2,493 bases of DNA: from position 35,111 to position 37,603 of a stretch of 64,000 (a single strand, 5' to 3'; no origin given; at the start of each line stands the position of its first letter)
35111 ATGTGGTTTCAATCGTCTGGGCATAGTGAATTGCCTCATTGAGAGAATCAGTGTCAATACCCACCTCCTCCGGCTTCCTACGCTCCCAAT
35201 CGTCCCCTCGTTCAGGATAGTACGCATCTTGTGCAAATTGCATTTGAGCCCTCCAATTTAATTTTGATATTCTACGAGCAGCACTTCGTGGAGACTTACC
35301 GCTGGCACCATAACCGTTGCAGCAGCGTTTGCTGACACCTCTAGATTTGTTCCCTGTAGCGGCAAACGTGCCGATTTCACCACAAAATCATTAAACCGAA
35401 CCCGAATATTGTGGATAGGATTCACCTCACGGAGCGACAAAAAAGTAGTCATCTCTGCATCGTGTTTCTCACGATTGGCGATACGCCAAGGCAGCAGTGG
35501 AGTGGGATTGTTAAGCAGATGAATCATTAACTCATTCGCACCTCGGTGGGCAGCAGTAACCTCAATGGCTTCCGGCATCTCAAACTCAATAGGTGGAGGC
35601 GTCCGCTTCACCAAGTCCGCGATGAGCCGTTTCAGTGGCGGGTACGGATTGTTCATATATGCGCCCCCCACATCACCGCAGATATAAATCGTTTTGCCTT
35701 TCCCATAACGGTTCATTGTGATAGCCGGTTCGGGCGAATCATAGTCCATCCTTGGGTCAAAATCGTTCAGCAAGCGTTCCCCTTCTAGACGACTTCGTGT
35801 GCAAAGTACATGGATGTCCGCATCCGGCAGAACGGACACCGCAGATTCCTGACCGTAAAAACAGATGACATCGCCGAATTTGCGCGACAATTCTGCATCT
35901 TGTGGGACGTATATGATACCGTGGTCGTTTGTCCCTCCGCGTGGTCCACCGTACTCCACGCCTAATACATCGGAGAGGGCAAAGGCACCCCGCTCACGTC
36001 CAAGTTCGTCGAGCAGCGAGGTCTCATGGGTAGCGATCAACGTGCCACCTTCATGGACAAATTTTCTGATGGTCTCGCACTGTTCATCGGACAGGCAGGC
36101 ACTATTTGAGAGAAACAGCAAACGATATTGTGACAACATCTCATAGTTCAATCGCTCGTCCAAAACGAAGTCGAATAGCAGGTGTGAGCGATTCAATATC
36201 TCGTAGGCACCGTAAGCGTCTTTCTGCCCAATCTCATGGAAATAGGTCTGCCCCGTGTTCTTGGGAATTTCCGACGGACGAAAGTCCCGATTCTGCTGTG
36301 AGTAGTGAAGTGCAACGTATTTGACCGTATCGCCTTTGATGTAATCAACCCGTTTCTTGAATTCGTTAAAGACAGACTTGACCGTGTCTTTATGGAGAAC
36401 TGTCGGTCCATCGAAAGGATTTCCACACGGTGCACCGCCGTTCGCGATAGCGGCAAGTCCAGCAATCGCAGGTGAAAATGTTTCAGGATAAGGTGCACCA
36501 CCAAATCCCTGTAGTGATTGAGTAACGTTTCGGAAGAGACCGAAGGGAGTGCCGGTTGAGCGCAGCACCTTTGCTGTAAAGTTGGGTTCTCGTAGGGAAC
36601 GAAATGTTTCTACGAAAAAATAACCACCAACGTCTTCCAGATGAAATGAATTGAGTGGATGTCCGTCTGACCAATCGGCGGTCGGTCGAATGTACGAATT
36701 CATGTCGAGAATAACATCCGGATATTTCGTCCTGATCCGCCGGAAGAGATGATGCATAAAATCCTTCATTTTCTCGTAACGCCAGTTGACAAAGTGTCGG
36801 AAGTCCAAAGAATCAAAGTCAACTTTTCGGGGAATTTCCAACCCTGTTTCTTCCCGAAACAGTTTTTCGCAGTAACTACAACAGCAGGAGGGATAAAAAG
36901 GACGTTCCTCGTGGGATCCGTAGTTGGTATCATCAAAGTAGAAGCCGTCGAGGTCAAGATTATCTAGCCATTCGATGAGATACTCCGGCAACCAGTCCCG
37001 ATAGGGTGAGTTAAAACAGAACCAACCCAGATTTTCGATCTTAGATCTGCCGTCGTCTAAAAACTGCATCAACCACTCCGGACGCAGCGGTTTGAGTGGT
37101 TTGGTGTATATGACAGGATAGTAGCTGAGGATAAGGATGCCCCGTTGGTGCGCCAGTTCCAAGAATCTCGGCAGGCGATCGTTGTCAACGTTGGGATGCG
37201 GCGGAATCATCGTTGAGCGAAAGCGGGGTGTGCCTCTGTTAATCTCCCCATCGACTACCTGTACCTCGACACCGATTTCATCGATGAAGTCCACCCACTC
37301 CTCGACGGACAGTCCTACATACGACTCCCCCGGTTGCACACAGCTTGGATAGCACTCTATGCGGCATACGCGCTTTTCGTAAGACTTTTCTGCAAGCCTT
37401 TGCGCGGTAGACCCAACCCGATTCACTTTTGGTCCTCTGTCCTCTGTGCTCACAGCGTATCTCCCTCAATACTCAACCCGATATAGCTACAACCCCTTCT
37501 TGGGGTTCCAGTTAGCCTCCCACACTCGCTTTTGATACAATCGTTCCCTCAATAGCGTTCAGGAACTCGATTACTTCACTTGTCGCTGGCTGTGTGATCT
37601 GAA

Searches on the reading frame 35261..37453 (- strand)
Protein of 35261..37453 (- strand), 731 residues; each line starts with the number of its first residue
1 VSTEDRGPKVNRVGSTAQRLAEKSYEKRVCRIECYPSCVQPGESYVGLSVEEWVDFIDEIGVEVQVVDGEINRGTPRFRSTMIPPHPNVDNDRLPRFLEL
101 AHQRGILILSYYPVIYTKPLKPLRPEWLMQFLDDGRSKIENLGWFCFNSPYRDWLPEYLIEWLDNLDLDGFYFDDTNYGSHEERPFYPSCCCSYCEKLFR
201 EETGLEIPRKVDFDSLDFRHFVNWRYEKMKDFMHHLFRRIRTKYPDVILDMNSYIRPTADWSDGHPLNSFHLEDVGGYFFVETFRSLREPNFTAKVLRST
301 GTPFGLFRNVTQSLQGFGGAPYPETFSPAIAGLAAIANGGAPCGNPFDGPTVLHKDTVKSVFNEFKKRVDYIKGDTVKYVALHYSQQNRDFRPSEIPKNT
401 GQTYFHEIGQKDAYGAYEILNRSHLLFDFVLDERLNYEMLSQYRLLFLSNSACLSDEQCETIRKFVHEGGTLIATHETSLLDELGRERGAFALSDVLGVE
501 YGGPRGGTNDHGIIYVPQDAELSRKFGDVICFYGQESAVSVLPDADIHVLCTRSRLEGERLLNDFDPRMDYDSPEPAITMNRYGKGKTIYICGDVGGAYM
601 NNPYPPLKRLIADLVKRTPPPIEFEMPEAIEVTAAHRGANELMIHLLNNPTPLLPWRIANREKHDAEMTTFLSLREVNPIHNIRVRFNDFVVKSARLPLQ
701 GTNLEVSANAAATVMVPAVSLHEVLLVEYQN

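Call 9: search_protein_families(library=pfam, proteins=[window:35261-37453:-], max_evalue=0.01)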
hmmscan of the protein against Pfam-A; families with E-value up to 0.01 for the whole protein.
window:35261-37453:- (731 aa): 5 families
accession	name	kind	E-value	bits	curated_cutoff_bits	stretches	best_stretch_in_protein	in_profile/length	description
PF08532.16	Glyco_hydro_42M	-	2.8e-09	37.2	25.8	1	380-485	3-100/207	Beta-galactosidase trimerisation domain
PF14871.12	GHL6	-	3.6e-09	37.4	35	1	50-174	2-131/132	Hypothetical glycosyl hydrolase 6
PF17385.8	LBP_M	-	1.4e-05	25.2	25.2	1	458-593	86-198/221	Lacto-N-biose phosphorylase central domain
PF02638.21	GHL10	-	0.00013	21.6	27.9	1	90-250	68-226/311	Glycosyl hydrolase-like 10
PF06283.17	ThuA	-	0.0024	18.6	33.4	1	417-478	24-88/209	Trehalose utilisation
